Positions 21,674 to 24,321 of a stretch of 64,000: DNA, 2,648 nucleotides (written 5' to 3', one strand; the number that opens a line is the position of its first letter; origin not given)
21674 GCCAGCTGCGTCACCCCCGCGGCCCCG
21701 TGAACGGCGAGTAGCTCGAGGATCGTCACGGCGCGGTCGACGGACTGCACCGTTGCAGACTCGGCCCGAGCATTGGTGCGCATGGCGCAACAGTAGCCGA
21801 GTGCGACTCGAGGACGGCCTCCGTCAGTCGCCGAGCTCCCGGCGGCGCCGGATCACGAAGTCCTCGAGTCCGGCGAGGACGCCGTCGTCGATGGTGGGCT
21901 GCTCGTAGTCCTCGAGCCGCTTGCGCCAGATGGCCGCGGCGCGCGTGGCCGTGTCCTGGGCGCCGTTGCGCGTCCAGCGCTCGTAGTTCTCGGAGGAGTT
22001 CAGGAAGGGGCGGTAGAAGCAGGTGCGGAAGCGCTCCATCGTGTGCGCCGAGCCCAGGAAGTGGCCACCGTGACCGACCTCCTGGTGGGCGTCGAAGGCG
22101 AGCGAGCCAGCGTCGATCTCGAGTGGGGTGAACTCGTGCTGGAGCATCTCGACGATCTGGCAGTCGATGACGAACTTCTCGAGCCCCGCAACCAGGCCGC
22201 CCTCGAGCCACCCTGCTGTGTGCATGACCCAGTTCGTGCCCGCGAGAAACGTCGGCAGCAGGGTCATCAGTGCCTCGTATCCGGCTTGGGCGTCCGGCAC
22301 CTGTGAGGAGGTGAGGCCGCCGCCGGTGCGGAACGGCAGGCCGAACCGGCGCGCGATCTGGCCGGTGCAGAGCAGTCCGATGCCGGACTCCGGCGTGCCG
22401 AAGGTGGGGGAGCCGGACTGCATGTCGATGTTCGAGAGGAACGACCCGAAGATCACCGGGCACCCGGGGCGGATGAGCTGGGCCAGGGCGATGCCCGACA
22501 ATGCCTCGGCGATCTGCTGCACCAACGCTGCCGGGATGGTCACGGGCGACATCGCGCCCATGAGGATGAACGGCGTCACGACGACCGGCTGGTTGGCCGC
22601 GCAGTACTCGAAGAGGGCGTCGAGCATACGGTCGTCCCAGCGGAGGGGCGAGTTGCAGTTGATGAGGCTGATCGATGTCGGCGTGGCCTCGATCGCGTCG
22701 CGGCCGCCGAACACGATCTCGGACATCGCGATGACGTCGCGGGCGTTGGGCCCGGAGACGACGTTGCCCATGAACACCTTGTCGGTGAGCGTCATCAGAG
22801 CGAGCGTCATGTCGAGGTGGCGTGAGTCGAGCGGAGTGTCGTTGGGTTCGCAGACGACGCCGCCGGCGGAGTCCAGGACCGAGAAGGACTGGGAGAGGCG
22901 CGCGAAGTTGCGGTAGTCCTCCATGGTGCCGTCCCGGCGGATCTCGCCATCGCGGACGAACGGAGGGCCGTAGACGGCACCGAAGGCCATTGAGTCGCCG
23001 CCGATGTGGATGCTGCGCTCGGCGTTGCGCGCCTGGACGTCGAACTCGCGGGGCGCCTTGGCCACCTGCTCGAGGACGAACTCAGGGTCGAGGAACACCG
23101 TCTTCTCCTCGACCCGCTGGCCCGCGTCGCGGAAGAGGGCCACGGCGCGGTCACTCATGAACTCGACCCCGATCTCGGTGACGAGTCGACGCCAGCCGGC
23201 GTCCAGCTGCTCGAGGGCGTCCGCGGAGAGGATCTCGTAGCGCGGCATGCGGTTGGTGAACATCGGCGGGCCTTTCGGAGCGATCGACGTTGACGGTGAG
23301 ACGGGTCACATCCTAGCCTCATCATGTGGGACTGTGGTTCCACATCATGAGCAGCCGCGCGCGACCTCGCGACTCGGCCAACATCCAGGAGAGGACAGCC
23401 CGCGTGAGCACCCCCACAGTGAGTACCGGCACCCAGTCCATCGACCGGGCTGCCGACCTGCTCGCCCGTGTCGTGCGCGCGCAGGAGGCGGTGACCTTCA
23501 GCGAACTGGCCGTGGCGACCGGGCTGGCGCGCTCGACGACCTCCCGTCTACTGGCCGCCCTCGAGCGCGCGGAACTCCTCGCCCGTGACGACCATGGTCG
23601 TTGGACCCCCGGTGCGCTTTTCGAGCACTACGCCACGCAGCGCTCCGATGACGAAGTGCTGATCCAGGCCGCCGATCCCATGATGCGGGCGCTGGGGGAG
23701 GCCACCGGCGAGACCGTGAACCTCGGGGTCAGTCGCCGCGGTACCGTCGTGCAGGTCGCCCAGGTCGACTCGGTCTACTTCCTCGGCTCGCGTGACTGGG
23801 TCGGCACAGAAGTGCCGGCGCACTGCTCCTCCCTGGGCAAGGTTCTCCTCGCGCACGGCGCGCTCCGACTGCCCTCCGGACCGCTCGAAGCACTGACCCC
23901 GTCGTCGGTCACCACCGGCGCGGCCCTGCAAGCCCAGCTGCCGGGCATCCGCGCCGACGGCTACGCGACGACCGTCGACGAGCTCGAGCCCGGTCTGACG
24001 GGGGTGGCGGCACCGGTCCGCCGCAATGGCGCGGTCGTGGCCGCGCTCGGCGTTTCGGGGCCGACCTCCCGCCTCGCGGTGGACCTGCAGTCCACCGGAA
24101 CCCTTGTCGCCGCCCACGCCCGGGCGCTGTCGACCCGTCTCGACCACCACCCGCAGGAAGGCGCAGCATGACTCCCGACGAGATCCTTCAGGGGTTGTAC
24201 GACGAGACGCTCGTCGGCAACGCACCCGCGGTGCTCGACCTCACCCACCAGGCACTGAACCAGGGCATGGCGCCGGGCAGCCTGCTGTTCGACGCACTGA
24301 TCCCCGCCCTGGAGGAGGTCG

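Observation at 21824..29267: Complete cobalamin-dependent quaternary-amine (probably glycine betaine) demethylation module in a respiratory actinobacterial context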

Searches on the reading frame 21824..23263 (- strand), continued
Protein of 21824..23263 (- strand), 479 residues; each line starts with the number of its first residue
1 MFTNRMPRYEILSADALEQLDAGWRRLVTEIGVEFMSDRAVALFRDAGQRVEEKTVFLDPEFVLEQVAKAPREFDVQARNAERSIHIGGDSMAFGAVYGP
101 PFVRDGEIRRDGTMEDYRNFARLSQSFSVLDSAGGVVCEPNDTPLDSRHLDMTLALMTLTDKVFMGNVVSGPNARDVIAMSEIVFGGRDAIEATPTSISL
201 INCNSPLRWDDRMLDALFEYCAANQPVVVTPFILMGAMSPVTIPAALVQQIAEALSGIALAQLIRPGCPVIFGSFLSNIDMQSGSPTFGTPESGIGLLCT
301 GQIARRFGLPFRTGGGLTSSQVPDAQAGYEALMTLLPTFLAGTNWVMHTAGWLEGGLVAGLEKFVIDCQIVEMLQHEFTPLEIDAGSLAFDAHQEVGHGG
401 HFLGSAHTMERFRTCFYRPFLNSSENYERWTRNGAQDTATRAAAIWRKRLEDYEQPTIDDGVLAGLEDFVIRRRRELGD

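Call 41: get_annotated_region(hit=H1, flank=12000)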
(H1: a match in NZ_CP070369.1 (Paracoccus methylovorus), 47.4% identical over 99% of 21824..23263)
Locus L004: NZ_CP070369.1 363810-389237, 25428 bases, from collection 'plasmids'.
description: Paracoccus methylovorus strain H4-D09 plasmid p1, complete sequence
organism: Paracoccus methylovorus (NCBI taxid 2812658)
taxonomy: Bacteria; Pseudomonadota; Alphaproteobacteria; Rhodobacterales; Paracoccaceae; Paracoccus; Paracoccus methylovorus
host: -; source: whole organism,grassland soil; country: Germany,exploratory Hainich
typing (MOB-suite, as given by PLSDB): non-mobilizable; replicon rep_cluster_560
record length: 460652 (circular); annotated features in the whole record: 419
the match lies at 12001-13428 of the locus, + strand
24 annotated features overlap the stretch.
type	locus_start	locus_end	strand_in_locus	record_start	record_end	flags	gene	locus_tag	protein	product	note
CDS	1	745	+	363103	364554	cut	-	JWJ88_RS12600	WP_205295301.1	carnitine 3-dehydrogenase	-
CDS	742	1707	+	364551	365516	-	-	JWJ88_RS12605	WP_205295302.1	ABC transporter permease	GO:0055085 - transmembrane transport [Evidence IEA]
CDS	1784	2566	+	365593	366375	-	-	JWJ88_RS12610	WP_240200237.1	ABC transporter permease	-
CDS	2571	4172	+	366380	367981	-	-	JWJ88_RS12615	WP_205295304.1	ABC transporter ATP-binding protein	-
CDS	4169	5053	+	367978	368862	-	-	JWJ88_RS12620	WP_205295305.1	alpha/beta hydrolase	-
CDS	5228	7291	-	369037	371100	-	-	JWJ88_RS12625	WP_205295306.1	ASKHA domain-containing protein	-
CDS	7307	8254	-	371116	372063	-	-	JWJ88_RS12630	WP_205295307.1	methyltetrahydrofolate cobalamin methyltransferase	-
CDS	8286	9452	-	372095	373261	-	-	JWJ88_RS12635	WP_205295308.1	methylenetetrahydrofolate reductase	-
CDS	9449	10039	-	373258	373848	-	-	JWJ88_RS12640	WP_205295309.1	methylenetetrahydrofolate reductase C-terminal domain-containing protein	-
CDS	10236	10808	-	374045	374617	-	-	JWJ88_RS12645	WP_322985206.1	DUF1638 domain-containing protein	-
CDS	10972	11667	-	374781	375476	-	-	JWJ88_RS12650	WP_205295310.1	B12-binding domain-containing protein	-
CDS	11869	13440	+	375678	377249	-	-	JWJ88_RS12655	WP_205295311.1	trimethylamine methyltransferase family protein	-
CDS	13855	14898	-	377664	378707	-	-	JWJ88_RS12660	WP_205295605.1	GlxA family transcriptional regulator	-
CDS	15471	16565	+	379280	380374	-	-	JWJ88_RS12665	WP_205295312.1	IS630 family transposase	-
CDS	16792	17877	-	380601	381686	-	-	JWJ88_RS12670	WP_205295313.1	ABC transporter ATP-binding protein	-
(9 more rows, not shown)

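Call 47: search_protein_representatives(protein=window:21824-23263:-)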
Query: 479 residues. Proteins with E-value up to 0.001 (for the whole library): 8116; up to 1e-10: 4786; up to 1e-30: 1505. The best 150 are listed.
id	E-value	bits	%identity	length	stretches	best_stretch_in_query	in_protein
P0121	1.1e-183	627.6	59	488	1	1-479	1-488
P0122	4.1e-183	625.7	60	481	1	1-477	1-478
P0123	6.0e-172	588.9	79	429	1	130-448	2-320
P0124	1.3e-165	568.0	73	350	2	58-383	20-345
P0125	7.1e-149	512.8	49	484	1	2-472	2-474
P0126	2.2e-145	501.3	49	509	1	5-475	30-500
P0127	7.1e-145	499.6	49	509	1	6-475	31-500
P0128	7.2e-136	470.0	77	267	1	213-479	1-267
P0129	2.9e-121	421.8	42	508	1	2-477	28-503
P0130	3.8e-121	421.4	85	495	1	218-438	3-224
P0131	5.2e-116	404.5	71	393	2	147-357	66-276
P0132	3.9e-113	395.0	43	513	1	9-474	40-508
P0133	9.2e-111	387.2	42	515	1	4-479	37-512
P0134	6.5e-110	384.4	42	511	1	4-476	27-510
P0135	4.1e-107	375.1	41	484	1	11-477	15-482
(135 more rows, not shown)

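Call 52: find_related_loci(query=window:21824-23263:-, collection=genome_contigs, flank=10000)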
Query window:21824-23263:- (479 aa) in genome_contigs; peptide patterns used: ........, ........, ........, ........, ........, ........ (x = any residue, [..] = any of these).
599 stretches matched a pattern (row limit reached: there are more); 586 encode a relative of the query (tblastn E <= 1e-3); the best 80 are kept; 80 distinct loci.
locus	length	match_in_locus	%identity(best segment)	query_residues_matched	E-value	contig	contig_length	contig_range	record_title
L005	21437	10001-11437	94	1-479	0e+0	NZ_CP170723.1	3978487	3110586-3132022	Oryzobacter telluris strain 24SJ04S-52 chromosome, complete genome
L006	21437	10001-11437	92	1-479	0e+0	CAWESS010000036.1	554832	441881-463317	MAG: uncultured Actinomycetota bacterium isolate MFD03066.bin.1.215 genome assembly, contig: contig_7800, whole genome s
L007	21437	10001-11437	92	1-479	0e+0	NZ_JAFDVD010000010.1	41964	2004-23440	Phycicoccus sonneratiae strain MQZ13P-5 Scaffold5_2, whole genome shotgun sequence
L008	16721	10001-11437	92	1-479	0e+0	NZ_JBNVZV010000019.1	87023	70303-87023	Phycicoccus avicenniae strain HA-A HA_contig_19, whole genome shotgun sequence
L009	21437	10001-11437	91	1-479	0e+0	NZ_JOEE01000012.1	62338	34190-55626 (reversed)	Phycicoccus jejuensis strain NRRL B-24460 contig12.1, whole genome shotgun sequence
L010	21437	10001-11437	91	1-479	0e+0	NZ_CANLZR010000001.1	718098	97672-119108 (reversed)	Uncultured Phycicoccus sp. isolate 4-1443.fasta NODE_1, whole genome shotgun sequence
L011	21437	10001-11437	89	1-479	0e+0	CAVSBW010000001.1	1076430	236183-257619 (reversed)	MAG: uncultured Actinomycetota bacterium isolate MFD05684.bin.2.98 genome assembly, contig: contig_10378, whole genome s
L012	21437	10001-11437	89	1-479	0e+0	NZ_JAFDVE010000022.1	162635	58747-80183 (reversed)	Phycicoccus sp. CSK15P-2 Scaffold11_1, whole genome shotgun sequence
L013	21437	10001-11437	84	1-479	0e+0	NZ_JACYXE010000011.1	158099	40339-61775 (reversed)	Agilicoccus flavus strain SYSU M44304 NODE_11_length_158099_cov_115.975636, whole genome shotgun sequence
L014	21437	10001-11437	84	1-479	0e+0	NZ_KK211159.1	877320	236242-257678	Nocardioides sp. URHA0032 N538DRAFT_scaffold00001.1, whole genome shotgun sequence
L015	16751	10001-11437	84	1-479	0e+0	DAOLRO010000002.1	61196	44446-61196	MAG TPA_asm: Phycicoccus sp. isolate AMR_MDS_4681 NODE_561_length_61196_cov_7.994554, whole genome shotgun sequence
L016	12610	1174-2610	84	1-479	0e+0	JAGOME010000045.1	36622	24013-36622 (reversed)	MAG: Phycicoccus sp. isolate Go_SlDig_bin_253 Go_SlDig_2998_length_36622_cov_6.777285, whole genome shotgun sequence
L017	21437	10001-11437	82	1-479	0e+0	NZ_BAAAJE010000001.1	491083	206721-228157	Nocardioides aquiterrae strain JCM 11813 sequence01, whole genome shotgun sequence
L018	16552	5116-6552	83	1-479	0e+0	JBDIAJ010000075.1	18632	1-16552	MAG: Nostocoides sp. isolate AS-MESO-3CA.207 NODE_12837_length_18632_cov_5.791215, whole genome shotgun sequence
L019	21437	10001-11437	83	1-479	0e+0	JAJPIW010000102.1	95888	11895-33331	MAG: Intrasporangiaceae bacterium isolate Centralia_MAG_384 k107_19922843, whole genome shotgun sequence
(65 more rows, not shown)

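Call 73: get_annotated_region(hit=H7, flank=12000)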
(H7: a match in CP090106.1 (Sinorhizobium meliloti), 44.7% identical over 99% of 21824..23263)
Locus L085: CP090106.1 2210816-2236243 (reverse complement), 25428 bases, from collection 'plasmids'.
description: Sinorhizobium meliloti strain Ak57 plasmid pSymB, complete sequence
organism: Sinorhizobium meliloti (NCBI taxid 382)
taxonomy: Bacteria; Pseudomonadota; Alphaproteobacteria; Hyphomicrobiales; Rhizobiaceae; Sinorhizobium; Sinorhizobium meliloti
host: -; source: Medicago,Cell culture,Plant nodule; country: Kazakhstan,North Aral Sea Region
typing (MOB-suite, as given by PLSDB): non-mobilizable
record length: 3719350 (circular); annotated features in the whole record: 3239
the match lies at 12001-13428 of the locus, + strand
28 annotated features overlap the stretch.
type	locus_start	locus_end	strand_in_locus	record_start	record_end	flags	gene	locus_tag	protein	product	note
CDS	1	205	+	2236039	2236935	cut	-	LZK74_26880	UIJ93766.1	LysR substrate-binding domain-containing protein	-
CDS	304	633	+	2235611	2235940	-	-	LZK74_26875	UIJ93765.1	metalloregulator ArsR/SmtB family transcription factor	-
CDS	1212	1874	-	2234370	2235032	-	-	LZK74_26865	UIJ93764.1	chloramphenicol phosphotransferase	-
CDS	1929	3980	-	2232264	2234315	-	-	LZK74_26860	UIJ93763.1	ASKHA domain-containing protein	-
CDS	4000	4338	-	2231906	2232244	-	-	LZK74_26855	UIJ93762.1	hypothetical protein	-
CDS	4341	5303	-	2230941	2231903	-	-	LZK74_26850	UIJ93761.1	methyltetrahydrofolate cobalamin methyltransferase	-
CDS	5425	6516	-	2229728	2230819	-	-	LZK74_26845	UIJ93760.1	methylenetetrahydrofolate reductase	-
CDS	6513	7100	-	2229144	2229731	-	-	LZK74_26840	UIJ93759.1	methylenetetrahydrofolate reductase C-terminal domain-containing protein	-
CDS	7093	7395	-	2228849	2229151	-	-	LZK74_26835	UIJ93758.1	virulence factor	-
CDS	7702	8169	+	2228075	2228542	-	-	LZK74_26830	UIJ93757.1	BA14K family protein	-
CDS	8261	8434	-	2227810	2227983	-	-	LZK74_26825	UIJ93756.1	hypothetical protein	-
CDS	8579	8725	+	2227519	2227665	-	-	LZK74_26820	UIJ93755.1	entericidin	-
CDS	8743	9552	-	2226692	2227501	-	-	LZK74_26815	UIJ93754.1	formyl transferase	-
CDS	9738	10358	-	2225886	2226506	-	-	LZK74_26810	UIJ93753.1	DUF1638 domain-containing protein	-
CDS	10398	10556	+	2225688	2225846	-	-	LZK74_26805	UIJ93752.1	entericidin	-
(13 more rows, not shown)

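Call 80: search_protein_families(library=ncbifam, proteins=[L001:4118-4957:+, L001:11457-12845:+], max_evalue=1e-8)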
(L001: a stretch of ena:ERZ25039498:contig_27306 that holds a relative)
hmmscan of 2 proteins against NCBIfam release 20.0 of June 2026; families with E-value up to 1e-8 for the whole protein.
L001:4118-4957:+ (279 aa): 5 families
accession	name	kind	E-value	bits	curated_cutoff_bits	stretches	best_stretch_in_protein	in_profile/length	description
NF005718.0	PRK07534.1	equivalog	8.2e-76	255.4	338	1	2-278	18-295/337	betaine--homocysteine S-methyltransferase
NF006396.0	PRK08645.1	equivalog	1.7e-72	244.4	453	1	1-278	14-285/611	bifunctional homocysteine S-methyltransferase/methylenetetrahydrofolate reductase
TIGR02082.1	metH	equivalog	3.1e-49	167.5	1010.85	1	20-277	40-312/1182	methionine synthase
NF007024.0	PRK09490.1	equivalog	3.2e-39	134.5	1497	1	25-277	61-329/1234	methionine synthase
NF007020.0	PRK09485.1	equivalog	2.8e-23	82.4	215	1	27-278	43-304/306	homocysteine S-methyltransferase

L001:11457-12845:+ (462 aa): 4 families
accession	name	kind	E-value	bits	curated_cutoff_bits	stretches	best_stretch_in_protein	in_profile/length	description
TIGR00720.1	sda_mono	equivalog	1.6e-202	673.4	345.1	1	3-459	1-450/450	L-serine ammonia-lyase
NF011614.0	PRK15040.1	equivalog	1.2e-156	522.3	873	1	3-460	2-452/454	L-serine ammonia-lyase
NF011598.0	PRK15023.1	equivalog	6.1e-152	506.7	942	1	3-459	2-451/454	L-serine ammonia-lyase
TIGR00718.1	sda_alpha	equivalog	3.7e-56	190.4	243.2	1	181-457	3-275/300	L-serine ammonia-lyase, iron-sulfur-dependent, subunit alpha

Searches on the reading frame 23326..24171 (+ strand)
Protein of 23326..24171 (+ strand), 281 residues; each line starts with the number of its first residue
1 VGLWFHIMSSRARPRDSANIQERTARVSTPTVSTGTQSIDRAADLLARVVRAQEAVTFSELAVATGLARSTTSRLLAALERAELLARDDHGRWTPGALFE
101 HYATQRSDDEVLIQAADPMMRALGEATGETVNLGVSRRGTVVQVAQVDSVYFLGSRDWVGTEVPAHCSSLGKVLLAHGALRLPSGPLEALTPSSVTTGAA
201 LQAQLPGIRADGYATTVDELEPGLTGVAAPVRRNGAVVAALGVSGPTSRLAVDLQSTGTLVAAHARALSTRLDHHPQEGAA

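Call 4: search_protein_families(library=pfam, proteins=[window:23326-24171:+])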
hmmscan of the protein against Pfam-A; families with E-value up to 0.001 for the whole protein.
window:23326-24171:+ (281 aa): 5 families
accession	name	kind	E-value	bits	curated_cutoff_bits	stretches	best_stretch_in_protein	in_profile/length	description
PF01614.24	IclR_C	-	1.2e-28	100.3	24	1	112-269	9-173/174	Bacterial transcriptional regulator IclR C-terminal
PF09339.16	HTH_IclR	-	2.3e-10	40.5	22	1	38-88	1-51/52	IclR helix-turn-helix domain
PF12802.13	MarR_2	-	8.3e-07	29.5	27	1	42-88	7-56/61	MarR family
PF01047.28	MarR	-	6e-05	23.3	24.6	1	51-88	13-50/59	MarR family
PF13545.12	HTH_Crp_2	-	0.00048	20.5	27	1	56-87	23-55/70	Crp-like helix-turn-helix domain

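Call 5: search_protein_families(library=ncbifam, proteins=[window:23326-24171:+])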
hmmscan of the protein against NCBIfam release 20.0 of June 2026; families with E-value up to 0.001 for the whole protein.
window:23326-24171:+ (281 aa): 8 families
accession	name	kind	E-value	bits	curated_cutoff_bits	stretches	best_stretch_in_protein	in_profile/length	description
NF045644.1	TransRegBhcR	equivalog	5.8e-40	137.2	350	1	25-272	11-265/267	HTH-type transcriptional regulator BhcR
TIGR02431.1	pcaR_pcaU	subfamily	1.1e-31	110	284.75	1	37-253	6-227/248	beta-ketoadipate pathway transcriptional regulators, PcaR/PcaU/PobR family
NF011671.1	PRK15090.1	equivalog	5.5e-24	84.8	275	1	50-275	23-256/256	DNA-binding transcriptional regulator KdgR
NF008601.2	PRK11569.1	equivalog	5.8e-24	84.7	380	1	26-269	16-269/276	glyoxylate bypass operon transcriptional repressor IclR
NF007548.0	PRK10163.1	equivalog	1e-21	77.3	406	1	28-274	13-267/271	HTH-type transcriptional repressor AllR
NF007342.0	PRK09834.1-4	equivalog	2.6e-07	29.9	251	0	198-244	180-226/263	DNA-binding transcriptional regulator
NF033788.1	HTH_metalloreg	subfamily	2.9e-05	23.8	55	1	49-94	19-64/77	metalloregulator ArsR/SmtB family transcription factor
NF007339.0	PRK09834.1-1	equivalog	7.9e-05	22.1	299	1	22-268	6-255/271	DNA-binding transcriptional regulator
